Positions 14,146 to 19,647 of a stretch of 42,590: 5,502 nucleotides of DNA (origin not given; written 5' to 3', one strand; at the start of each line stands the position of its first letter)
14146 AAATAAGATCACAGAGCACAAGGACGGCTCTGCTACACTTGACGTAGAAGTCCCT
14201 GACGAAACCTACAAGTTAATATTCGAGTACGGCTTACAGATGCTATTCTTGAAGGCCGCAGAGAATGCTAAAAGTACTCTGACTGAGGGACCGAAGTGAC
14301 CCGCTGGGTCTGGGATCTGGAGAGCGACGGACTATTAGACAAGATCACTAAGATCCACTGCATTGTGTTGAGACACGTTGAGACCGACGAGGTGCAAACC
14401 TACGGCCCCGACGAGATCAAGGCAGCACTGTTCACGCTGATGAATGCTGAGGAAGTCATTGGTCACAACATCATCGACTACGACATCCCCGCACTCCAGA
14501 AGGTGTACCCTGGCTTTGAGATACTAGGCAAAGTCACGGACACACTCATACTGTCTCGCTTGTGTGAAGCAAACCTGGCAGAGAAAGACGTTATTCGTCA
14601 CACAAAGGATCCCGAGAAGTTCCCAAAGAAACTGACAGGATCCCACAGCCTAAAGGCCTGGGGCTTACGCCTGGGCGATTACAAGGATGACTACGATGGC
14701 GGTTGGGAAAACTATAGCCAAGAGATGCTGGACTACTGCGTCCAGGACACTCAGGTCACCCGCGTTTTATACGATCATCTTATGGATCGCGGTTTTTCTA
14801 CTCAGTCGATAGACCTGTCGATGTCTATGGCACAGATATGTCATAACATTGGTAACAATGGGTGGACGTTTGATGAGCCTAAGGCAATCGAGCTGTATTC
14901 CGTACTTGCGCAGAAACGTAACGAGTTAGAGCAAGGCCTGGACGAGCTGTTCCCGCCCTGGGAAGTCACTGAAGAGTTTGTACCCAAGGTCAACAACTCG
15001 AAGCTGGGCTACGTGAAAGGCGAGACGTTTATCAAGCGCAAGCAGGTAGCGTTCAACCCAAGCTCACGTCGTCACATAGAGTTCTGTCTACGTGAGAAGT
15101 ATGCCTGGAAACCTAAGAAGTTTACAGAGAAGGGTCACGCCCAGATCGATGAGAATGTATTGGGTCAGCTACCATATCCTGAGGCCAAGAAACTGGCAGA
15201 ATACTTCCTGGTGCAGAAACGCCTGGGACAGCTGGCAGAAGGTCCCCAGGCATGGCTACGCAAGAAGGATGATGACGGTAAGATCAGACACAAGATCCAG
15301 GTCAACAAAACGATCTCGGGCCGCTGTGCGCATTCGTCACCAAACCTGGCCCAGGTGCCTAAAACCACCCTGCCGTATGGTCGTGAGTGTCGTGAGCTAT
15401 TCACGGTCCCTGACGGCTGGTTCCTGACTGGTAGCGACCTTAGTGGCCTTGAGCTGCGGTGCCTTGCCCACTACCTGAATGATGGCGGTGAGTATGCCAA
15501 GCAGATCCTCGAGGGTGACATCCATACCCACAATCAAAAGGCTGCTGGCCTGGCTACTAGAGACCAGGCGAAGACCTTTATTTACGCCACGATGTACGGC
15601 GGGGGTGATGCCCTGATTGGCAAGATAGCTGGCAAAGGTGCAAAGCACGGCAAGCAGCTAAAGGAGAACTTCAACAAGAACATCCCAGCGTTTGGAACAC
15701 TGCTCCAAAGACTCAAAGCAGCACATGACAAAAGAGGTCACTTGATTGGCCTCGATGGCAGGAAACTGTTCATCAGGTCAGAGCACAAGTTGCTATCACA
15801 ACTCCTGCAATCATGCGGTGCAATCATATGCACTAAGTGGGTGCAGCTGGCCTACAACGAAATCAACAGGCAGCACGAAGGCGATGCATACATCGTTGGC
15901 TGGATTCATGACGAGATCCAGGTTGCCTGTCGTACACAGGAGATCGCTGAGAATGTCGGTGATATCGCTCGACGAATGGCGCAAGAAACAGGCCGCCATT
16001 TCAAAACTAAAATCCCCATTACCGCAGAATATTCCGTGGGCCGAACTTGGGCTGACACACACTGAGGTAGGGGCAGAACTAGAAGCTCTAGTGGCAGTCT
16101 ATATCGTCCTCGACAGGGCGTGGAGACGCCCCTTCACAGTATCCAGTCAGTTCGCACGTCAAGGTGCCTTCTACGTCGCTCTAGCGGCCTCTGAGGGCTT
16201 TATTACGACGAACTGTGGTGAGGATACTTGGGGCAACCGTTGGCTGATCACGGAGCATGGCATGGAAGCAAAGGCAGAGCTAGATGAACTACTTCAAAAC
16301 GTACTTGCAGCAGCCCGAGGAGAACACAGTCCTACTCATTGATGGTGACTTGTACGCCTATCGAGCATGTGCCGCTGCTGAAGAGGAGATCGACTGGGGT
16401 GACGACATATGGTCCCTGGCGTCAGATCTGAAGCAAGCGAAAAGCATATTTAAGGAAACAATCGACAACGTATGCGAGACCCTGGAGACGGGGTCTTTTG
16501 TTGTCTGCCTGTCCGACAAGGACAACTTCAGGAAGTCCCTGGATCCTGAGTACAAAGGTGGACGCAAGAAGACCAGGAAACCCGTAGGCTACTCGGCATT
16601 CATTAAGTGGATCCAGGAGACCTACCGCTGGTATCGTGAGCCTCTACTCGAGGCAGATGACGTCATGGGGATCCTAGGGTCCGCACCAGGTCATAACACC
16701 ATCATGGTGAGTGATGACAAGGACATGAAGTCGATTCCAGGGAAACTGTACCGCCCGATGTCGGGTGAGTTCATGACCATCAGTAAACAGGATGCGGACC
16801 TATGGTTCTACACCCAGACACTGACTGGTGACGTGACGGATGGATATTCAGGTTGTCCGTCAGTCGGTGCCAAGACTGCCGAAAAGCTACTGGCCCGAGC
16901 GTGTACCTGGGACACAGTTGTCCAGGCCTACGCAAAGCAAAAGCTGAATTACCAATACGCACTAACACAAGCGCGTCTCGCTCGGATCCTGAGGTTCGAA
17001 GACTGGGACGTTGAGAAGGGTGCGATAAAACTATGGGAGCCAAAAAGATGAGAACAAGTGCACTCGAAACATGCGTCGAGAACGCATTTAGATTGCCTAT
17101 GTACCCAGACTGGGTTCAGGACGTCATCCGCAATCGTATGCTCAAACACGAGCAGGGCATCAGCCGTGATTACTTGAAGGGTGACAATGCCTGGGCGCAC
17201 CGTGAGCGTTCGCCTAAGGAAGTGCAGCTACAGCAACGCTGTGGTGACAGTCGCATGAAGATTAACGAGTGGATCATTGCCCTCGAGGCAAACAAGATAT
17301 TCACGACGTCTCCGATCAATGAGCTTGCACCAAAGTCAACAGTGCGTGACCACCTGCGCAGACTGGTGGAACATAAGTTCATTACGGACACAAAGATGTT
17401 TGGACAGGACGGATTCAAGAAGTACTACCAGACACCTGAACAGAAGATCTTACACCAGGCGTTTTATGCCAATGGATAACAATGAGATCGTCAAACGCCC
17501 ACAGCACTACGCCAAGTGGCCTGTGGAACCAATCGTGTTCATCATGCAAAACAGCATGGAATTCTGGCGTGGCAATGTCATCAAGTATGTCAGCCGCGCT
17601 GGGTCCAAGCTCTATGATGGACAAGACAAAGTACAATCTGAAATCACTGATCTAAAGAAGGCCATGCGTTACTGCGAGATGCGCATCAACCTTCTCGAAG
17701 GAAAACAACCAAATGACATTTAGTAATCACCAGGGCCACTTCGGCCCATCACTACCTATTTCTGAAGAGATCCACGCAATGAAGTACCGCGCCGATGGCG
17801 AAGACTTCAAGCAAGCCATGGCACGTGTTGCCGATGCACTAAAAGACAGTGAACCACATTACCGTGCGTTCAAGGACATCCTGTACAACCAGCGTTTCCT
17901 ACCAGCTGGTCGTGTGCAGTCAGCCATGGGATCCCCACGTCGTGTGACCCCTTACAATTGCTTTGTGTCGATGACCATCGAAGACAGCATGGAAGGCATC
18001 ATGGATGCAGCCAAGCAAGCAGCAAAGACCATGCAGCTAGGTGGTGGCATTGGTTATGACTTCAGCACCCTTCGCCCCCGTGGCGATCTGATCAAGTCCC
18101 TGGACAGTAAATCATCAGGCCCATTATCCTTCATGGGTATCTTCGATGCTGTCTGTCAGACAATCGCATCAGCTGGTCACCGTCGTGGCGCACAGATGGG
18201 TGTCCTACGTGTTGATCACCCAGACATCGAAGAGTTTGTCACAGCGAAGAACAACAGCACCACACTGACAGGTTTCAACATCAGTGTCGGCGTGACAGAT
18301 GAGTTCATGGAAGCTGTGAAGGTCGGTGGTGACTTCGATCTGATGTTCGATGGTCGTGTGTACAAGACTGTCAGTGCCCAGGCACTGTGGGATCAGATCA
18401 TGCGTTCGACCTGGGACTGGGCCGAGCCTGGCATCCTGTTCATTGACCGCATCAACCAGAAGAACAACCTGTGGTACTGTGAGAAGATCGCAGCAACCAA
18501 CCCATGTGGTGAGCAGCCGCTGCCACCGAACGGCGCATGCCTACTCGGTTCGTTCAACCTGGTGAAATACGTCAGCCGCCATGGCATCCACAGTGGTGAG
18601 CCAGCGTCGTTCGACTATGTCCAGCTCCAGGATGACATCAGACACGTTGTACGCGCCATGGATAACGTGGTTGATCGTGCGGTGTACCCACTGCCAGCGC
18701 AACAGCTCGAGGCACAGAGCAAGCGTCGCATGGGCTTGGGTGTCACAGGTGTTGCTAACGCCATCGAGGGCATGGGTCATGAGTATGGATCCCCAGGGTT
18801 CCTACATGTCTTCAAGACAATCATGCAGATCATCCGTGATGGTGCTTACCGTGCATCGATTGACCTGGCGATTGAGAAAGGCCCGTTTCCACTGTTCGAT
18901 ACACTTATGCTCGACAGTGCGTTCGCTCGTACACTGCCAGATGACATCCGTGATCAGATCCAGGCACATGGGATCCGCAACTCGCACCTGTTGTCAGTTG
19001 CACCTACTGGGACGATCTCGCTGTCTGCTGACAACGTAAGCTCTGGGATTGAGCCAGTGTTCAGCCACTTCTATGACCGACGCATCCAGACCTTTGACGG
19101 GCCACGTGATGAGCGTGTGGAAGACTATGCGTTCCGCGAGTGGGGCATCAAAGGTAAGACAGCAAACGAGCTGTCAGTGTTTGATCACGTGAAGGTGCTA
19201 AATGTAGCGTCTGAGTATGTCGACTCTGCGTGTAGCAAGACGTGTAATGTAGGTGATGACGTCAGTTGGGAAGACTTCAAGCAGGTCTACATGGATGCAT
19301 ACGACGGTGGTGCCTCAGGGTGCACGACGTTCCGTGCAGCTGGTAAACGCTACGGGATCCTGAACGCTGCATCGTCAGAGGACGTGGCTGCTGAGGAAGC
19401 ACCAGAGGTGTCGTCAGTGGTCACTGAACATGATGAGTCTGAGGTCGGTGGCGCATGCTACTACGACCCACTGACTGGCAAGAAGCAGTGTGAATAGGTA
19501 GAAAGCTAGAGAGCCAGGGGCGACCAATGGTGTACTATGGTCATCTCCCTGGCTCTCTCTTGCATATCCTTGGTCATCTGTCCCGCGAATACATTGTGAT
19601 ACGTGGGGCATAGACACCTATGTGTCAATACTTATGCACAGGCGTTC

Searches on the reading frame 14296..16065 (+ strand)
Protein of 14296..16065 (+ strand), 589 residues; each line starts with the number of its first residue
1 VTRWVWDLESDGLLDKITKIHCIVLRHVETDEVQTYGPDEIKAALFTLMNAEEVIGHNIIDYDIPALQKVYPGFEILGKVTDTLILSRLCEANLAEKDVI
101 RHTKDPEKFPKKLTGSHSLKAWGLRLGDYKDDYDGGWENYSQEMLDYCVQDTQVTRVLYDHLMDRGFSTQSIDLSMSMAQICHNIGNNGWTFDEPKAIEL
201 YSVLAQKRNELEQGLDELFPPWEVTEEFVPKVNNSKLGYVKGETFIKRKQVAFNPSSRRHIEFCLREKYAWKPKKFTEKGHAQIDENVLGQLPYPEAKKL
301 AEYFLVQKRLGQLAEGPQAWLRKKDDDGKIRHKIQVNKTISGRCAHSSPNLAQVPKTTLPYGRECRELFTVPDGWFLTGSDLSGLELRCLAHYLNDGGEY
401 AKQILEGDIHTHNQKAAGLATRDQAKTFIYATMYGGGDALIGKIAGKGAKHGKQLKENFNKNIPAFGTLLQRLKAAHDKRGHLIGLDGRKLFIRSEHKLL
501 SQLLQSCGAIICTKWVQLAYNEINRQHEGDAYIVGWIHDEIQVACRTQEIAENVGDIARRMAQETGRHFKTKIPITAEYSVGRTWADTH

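Call 12: search_protein_families(library=phrogs, max_evalue=0.001, proteins=[window:14296-16065:+])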
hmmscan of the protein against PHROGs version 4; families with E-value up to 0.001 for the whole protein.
window:14296-16065:+ (589 aa): 11 families
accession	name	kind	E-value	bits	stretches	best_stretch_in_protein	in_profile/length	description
phrog_17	-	DNA, RNA and nucleotide metabolism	1.3e-137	461.8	1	1-588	670-1233/1445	DNA polymerase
phrog_15971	-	DNA, RNA and nucleotide metabolism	6.9e-110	368.7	1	172-589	4-376/376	DNA polymerase I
phrog_6375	-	DNA, RNA and nucleotide metabolism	2.1e-17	64.7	1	433-589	1-204/204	DNA polymerase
phrog_403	-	DNA, RNA and nucleotide metabolism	2.1e-16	60.8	1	39-163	129-247/321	DNA polymerase exonuclease subunit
phrog_8888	-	DNA, RNA and nucleotide metabolism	2.2e-15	58.4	1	366-544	2-191/295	DNA polymerase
phrog_24147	-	DNA, RNA and nucleotide metabolism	4.9e-10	40.5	1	497-589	3-93/93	DNA polymerase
phrog_38876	-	DNA, RNA and nucleotide metabolism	2e-07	32.5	1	79-164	11-95/111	DNA polymerase exonuclease subunit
phrog_10285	-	DNA, RNA and nucleotide metabolism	3e-07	30.8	1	345-407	26-85/321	DNA polymerase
phrog_16667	-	DNA, RNA and nucleotide metabolism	3.9e-06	27.6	0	479-520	41-81/229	DNA polymerase I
phrog_2573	-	DNA, RNA and nucleotide metabolism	5.6e-05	23.5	0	410-587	74-276/336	DNA polymerase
phrog_5995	-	DNA, RNA and nucleotide metabolism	0.0002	22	1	508-587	92-177/236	DNA polymerase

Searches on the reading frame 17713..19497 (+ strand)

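Call 12: search_protein_families(library=phrogs, max_evalue=0.001, proteins=[window:17713-19497:+])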
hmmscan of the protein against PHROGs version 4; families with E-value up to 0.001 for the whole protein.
window:17713-19497:+ (594 aa): 8 families
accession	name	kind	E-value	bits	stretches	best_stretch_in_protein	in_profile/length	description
phrog_84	-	DNA, RNA and nucleotide metabolism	4.5e-137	459.6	1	23-555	208-785/975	ribonucleoside-diphosphate reductase large subunit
phrog_367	-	DNA, RNA and nucleotide metabolism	2e-38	133.1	1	140-556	265-666/701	ribonucleotide reductase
phrog_3844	-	moron, auxiliary metabolic gene and host takeover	8e-26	92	1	274-456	160-346/451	NrdA-like aerobic NDP reductase large subunit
phrog_3987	-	DNA, RNA and nucleotide metabolism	6.2e-23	82.1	1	82-210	221-352/467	ribonucleotide reductase large subunit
phrog_6132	-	DNA, RNA and nucleotide metabolism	1.8e-12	48.2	1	31-152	165-286/530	ribonucleotide reductase large subunit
phrog_12229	-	DNA, RNA and nucleotide metabolism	8.7e-09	35.3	1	22-157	16-150/577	ribonucleotide reductase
phrog_30939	-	DNA, RNA and nucleotide metabolism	8.8e-08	31.4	1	51-446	470-823/977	ribonucleotide reductase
phrog_22953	-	DNA, RNA and nucleotide metabolism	2.3e-05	25.4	1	140-239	27-129/201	ribonucleotide reductase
